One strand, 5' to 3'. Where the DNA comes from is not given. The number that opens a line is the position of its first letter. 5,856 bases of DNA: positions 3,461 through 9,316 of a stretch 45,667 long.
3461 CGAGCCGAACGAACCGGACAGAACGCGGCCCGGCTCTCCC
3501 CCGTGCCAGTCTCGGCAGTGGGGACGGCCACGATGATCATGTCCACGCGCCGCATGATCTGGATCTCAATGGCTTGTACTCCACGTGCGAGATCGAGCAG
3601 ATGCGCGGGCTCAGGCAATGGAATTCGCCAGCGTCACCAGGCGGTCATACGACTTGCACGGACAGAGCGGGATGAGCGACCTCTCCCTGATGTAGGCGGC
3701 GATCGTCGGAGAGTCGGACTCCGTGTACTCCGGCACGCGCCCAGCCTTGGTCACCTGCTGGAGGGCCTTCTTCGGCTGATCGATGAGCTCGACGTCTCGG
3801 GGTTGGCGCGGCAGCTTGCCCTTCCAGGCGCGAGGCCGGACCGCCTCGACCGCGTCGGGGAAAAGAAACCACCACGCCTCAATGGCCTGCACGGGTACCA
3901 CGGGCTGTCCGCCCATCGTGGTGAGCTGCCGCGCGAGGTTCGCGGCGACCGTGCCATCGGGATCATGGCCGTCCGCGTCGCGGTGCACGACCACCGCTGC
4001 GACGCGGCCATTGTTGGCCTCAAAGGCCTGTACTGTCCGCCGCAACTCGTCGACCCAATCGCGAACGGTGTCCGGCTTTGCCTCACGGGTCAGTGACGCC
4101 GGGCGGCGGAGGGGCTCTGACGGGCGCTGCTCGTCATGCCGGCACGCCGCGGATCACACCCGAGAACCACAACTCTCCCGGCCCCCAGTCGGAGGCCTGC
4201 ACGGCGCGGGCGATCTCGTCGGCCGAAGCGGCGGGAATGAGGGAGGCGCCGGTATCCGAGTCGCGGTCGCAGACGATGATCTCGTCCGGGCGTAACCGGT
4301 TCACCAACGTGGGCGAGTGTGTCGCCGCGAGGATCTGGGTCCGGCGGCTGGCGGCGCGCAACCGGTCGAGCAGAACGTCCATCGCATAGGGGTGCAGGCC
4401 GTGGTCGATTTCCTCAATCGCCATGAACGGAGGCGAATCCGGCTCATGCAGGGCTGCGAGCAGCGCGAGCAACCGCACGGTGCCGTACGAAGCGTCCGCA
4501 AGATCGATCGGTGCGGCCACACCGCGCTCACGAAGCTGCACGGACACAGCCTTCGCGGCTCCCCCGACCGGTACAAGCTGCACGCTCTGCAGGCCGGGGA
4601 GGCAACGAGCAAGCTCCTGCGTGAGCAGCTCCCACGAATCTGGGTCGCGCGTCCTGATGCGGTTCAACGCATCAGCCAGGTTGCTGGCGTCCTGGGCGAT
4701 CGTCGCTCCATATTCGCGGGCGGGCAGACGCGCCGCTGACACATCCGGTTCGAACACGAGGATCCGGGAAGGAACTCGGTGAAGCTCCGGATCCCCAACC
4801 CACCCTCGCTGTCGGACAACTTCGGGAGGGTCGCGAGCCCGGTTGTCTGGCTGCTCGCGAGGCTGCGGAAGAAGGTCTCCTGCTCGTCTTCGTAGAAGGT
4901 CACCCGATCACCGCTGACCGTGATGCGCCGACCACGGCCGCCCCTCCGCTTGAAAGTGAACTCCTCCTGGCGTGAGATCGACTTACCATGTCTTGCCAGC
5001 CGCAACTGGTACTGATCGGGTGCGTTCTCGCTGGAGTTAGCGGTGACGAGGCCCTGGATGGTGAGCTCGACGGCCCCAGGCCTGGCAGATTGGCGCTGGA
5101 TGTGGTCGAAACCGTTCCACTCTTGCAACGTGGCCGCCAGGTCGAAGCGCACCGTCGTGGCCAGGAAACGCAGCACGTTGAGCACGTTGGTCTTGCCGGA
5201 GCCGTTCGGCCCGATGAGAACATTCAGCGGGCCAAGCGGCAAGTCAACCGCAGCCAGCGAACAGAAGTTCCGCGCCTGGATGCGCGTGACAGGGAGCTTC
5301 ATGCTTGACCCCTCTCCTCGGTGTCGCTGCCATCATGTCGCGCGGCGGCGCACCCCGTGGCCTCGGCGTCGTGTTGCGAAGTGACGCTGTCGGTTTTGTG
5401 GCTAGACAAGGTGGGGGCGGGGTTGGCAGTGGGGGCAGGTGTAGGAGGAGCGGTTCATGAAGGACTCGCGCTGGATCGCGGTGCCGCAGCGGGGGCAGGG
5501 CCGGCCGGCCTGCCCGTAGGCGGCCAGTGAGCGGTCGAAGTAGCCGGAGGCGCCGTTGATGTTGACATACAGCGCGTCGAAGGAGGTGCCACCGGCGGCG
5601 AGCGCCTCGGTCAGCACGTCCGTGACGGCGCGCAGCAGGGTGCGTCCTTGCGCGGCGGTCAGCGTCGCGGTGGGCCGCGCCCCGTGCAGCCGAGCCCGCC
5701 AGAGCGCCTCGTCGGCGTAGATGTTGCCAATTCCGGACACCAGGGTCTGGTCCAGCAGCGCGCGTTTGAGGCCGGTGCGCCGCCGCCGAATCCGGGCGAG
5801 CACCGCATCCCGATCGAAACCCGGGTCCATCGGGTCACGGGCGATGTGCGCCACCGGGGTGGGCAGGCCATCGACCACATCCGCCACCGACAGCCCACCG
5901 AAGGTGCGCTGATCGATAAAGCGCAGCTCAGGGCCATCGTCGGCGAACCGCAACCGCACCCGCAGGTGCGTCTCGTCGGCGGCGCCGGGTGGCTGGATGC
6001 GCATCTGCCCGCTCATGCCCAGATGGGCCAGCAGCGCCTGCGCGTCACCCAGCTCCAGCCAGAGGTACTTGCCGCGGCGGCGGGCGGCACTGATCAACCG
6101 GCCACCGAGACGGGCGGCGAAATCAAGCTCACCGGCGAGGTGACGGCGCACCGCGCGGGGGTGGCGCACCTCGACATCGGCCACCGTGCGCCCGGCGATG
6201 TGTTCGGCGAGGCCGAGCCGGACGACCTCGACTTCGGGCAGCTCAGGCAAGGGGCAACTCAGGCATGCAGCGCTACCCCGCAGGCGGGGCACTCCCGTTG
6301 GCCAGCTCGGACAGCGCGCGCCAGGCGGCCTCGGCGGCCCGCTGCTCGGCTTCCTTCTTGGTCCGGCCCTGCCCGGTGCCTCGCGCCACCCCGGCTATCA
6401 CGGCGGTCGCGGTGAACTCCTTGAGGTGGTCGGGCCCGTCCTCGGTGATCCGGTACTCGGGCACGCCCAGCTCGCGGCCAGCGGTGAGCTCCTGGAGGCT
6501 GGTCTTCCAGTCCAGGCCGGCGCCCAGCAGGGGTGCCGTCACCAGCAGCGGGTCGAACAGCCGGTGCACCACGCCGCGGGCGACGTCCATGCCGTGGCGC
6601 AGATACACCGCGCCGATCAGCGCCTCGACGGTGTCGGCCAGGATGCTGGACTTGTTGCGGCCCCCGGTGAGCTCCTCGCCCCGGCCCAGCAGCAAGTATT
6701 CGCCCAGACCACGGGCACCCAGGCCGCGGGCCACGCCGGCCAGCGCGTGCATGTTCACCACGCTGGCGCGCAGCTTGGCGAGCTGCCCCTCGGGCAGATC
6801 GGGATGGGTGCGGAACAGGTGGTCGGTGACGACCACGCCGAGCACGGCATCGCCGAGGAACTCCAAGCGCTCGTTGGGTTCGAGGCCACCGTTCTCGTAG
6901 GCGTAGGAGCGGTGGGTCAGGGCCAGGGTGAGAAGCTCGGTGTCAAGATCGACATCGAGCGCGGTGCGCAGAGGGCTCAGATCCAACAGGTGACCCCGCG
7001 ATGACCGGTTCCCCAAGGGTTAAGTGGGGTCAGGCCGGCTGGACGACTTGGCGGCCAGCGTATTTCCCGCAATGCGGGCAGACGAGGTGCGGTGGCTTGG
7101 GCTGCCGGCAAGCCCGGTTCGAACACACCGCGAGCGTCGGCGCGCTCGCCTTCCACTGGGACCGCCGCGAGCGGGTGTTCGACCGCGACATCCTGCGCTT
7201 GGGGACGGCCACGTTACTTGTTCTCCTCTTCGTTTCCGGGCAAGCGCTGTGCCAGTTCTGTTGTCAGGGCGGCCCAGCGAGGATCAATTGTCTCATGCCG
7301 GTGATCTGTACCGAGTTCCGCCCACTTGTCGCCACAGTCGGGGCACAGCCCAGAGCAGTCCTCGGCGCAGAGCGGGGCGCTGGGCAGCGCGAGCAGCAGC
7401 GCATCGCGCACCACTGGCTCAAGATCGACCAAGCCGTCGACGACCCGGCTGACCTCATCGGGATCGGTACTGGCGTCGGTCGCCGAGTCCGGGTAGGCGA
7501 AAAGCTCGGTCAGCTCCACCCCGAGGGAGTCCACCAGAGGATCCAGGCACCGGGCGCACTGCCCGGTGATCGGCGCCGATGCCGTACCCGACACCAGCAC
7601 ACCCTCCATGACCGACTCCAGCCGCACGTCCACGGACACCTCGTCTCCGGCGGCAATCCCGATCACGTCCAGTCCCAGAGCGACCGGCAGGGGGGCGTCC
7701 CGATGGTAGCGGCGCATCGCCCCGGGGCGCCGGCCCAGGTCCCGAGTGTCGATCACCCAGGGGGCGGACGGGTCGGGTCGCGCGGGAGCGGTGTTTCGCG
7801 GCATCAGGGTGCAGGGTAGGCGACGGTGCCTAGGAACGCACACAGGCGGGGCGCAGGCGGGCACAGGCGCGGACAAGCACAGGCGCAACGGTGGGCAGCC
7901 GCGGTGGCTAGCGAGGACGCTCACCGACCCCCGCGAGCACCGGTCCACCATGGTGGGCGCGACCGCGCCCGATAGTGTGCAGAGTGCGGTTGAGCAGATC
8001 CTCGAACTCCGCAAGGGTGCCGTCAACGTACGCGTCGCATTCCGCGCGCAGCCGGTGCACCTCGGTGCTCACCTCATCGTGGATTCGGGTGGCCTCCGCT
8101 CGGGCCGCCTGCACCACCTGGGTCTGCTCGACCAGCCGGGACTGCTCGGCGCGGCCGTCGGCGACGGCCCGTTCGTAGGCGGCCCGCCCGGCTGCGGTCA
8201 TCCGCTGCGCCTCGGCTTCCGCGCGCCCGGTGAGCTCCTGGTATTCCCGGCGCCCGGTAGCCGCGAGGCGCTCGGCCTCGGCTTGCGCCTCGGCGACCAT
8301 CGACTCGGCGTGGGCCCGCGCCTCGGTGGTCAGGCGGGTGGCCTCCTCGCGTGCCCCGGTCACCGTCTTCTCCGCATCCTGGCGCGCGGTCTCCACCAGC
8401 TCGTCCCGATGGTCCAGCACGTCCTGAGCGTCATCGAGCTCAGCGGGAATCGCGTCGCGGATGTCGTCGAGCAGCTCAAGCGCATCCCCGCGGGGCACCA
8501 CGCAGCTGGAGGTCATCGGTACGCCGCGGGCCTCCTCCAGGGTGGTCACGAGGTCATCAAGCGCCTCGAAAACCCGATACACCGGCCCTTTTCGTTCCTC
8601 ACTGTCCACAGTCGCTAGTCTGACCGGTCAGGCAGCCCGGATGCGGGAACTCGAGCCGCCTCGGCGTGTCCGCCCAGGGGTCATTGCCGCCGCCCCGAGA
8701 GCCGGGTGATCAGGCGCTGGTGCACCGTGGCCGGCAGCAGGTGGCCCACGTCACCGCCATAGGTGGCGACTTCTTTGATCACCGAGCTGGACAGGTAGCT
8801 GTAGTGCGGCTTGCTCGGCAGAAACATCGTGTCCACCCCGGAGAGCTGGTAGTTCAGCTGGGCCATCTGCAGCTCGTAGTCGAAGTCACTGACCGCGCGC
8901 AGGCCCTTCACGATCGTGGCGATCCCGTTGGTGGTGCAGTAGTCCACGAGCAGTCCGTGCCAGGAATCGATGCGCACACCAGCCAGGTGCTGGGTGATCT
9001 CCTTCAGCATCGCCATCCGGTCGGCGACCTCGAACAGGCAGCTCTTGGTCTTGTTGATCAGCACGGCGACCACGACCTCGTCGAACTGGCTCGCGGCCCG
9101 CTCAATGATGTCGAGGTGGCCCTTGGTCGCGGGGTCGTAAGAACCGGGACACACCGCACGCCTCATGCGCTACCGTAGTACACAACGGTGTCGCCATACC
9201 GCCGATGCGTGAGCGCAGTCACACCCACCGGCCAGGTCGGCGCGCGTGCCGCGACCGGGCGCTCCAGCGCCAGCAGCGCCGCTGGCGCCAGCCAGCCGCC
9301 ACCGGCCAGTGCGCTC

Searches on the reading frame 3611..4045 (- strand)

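Call 90: search_protein_families(library=pfam, proteins=[window:3611-4045:-], max_evalue=0.001)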
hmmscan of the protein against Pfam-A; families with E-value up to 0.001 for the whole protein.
window:3611-4045:- (144 aa): 0 families

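Call 93: search_protein_families(library=padloc, proteins=[window:3611-4045:-], max_evalue=0.001)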
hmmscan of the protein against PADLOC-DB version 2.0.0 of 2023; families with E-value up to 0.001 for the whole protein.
window:3611-4045:- (144 aa): 3 families
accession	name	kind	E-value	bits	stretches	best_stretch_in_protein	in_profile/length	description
PDLC04207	HEC-01B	-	1.6e-18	64.9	1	9-138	63-195/203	-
PDLC04210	HEC-01B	-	1.4e-12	45.8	1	3-119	60-187/217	-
PDLC04208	HEC-01B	-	1.4e-11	42.7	1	10-116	8-116/157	-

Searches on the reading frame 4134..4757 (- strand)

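Call 90: search_protein_families(library=pfam, proteins=[window:4134-4757:-], max_evalue=0.001)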
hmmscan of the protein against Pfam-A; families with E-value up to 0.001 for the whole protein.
window:4134-4757:- (207 aa): 3 families
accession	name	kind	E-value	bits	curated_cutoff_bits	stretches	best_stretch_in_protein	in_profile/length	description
PF13304.12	AAA_21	-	2.9e-23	83.8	27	1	51-153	220-304/304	AAA domain, putative AbiEii toxin, Type IV TA system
PF13175.12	AAA_15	-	0.00014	22.1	32.1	1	85-152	297-374/374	AAA ATPase domain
PF02463.25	SMC_N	-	0.00031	20.7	40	1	94-155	144-205/220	RecF/RecN/SMC N terminal domain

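Call 93: search_protein_families(library=padloc, proteins=[window:4134-4757:-], max_evalue=0.001)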
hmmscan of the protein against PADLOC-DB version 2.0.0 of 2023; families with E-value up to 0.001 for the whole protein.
window:4134-4757:- (207 aa): 71 families (the best 25 are shown)
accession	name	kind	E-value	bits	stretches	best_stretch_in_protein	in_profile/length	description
PDLC04183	HEC-01A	-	6.2e-74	247.4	1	1-204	195-400/402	-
PDLC04182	HEC-01A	-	1.2e-33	114.7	1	11-203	210-401/406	-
PDLC04175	HEC-01A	-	4.4e-33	112.8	1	19-206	179-362/363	-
PDLC04177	HEC-01A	-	4.2e-29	99.7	1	19-204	212-390/393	-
PDLC04178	HEC-01A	-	2.3e-28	97.3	1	13-196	188-374/399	-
PDLC02980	AriA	-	4.4e-23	80.7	1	49-153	220-304/304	-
PDLC04174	HEC-01A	-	6.3e-23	79.4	1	17-207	75-263/264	-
PDLC04391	PDC-M07A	-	1.4e-22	78.3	1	18-174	208-374/412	-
PDLC04389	PDC-M07A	-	2.8e-22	77.4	1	14-174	216-396/443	-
PDLC04179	HEC-01A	-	3e-19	67.5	1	21-207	274-456/459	-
PDLC04393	PDC-M07A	-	9.3e-19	65.7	1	18-174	217-378/435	-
PDLC04392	PDC-M07A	-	2.4e-18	64.4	1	7-174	204-376/432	-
PDLC04176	HEC-01A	-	4.8e-18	63.7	1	19-167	188-336/371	-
PDLC04184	HEC-01A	-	6.7e-18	62.9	1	8-159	230-398/464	-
PDLC04144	HEC-01B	-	9.7e-18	62.4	1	17-205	207-392/395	-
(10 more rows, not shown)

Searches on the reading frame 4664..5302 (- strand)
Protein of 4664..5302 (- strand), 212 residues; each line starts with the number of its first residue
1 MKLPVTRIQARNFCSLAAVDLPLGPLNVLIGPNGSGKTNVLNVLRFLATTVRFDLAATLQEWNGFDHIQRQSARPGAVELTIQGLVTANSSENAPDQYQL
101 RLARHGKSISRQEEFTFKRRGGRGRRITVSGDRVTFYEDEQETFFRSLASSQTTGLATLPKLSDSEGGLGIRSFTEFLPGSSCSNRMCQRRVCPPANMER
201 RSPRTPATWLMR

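Call 90: search_protein_families(library=pfam, proteins=[window:4664-5302:-], max_evalue=0.001)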
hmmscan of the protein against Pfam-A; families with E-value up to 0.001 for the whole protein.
window:4664-5302:- (212 aa): 4 families
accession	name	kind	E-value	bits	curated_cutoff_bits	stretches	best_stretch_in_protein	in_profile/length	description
PF13304.12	AAA_21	-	1.9e-09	38.4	27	1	26-100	1-62/304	AAA domain, putative AbiEii toxin, Type IV TA system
PF13175.12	AAA_15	-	4.4e-08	33.6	32.1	1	6-63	4-55/374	AAA ATPase domain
PF02463.25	SMC_N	-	5.8e-08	32.9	40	1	5-86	2-83/220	RecF/RecN/SMC N terminal domain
PF13476.12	AAA_23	-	6.4e-06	27.4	27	1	7-123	1-85/201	AAA domain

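Call 93: search_protein_families(library=padloc, proteins=[window:4664-5302:-], max_evalue=0.001)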
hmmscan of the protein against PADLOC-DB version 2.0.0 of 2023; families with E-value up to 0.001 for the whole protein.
window:4664-5302:- (212 aa): 51 families (the best 25 are shown)
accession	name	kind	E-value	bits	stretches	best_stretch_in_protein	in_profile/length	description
PDLC04183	HEC-01A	-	1.7e-40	137.4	1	5-178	5-190/402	-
PDLC04178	HEC-01A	-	1.7e-20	71.4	1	4-134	8-136/399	-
PDLC04182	HEC-01A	-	3.2e-15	54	1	5-127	4-134/406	-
PDLC04175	HEC-01A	-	1.5e-14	51.9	1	4-122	5-117/363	-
PDLC04180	HEC-01A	-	8e-14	49.6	1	5-112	3-107/382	-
PDLC04135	mad3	-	1.5e-13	49.1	1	6-136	3-139/374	mads_3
PDLC04176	HEC-01A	-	1.3e-12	45.8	1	5-120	3-117/371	-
PDLC04177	HEC-01A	-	4e-12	43.9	1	4-118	4-117/393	-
PDLC04541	PDC-M25A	-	2.1e-11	41.5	1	5-68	2-67/380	-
PDLC04392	PDC-M07A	-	3e-10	37.7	1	6-52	3-49/432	-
PDLC04391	PDC-M07A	-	3.8e-10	37.3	1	7-118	4-118/412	-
PDLC04393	PDC-M07A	-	4.9e-10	37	1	6-51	3-48/435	-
PDLC04184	HEC-01A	-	1.4e-09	35.5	1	5-101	2-102/464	-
PDLC02980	AriA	-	2.9e-09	35.3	1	26-59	1-26/304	-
PDLC04144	HEC-01B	-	3.2e-09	34.4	1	5-124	3-122/395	-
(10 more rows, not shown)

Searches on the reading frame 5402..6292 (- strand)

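Call 90: search_protein_families(library=pfam, proteins=[window:5402-6292:-], max_evalue=0.001)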
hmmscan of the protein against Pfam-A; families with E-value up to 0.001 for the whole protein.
window:5402-6292:- (296 aa): 3 families
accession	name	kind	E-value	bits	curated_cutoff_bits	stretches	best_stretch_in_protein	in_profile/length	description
PF01149.29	Fapy_DNA_glyco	-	2.8e-36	125.2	25.5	1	16-133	2-116/117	Formamidopyrimidine-DNA glycosylase N-terminal domain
PF06831.19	H2TH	-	1.6e-25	89.4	34.7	1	150-238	1-89/93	Formamidopyrimidine-DNA glycosylase H2TH domain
PF06827.20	zf-FPG_IleRS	-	6.5e-09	35.9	21.3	1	265-292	3-30/30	Zinc finger found in FPG and IleRS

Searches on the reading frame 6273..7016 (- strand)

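Call 90: search_protein_families(library=pfam, proteins=[window:6273-7016:-], max_evalue=0.001)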
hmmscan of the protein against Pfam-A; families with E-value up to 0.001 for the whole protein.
window:6273-7016:- (247 aa): 5 families
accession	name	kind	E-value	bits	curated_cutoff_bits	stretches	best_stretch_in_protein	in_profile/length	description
PF14622.11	Ribonucleas_3_3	-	7.9e-39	133.2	35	1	25-153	1-124/128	Ribonuclease-III-like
PF00636.31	Ribonuclease_3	-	1.3e-23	84.1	27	1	49-142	1-102/102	Ribonuclease III domain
PF00035.32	dsrm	-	4.7e-15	56.4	23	1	170-235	1-66/66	Double-stranded RNA binding motif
PF22935.1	RM44_endonuclase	-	0.00026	21.5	27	0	24-136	18-138/139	Large ribosomal subunit protein mL44, endonuclease domain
PF14709.13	DND1_DSRM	-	0.00068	20.3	25.7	0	172-235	5-79/80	double strand RNA binding domain from DEAD END PROTEIN 1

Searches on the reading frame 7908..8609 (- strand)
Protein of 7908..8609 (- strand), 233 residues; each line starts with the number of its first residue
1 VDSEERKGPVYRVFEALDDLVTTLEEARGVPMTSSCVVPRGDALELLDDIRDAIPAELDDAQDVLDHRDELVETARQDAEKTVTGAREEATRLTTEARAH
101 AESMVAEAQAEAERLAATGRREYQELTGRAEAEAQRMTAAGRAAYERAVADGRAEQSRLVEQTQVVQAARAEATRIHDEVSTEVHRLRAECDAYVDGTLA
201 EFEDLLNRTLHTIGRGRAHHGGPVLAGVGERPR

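Call 6: search_protein_families(library=pfam, proteins=[window:7908-8609:-], max_evalue=0.01)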
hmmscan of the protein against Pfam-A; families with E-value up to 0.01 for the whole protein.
window:7908-8609:- (233 aa): 2 families
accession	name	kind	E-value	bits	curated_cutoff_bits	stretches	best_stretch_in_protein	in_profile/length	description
PF16999.10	V-ATPase_G_2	-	6.8e-06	27.1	28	1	69-149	18-95/104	Vacuolar (H+)-ATPase G subunit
PF05597.16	Phasin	-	0.001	19.6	28.8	1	124-214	5-100/126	Poly(hydroxyalcanoate) granule associated protein (phasin)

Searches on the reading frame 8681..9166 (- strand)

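Call 6: search_protein_families(library=pfam, proteins=[window:8681-9166:-], max_evalue=0.01)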
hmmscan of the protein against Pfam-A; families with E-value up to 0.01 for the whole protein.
window:8681-9166:- (161 aa): 2 families
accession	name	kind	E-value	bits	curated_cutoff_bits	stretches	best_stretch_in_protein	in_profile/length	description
PF01467.32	CTP_transf_like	-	3.7e-22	79.4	21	1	5-132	1-132/133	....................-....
PF08218.17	Citrate_ly_lig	-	1.9e-06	28.1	20.9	1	11-75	9-71/182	Citrate lyase ligase C-terminal domain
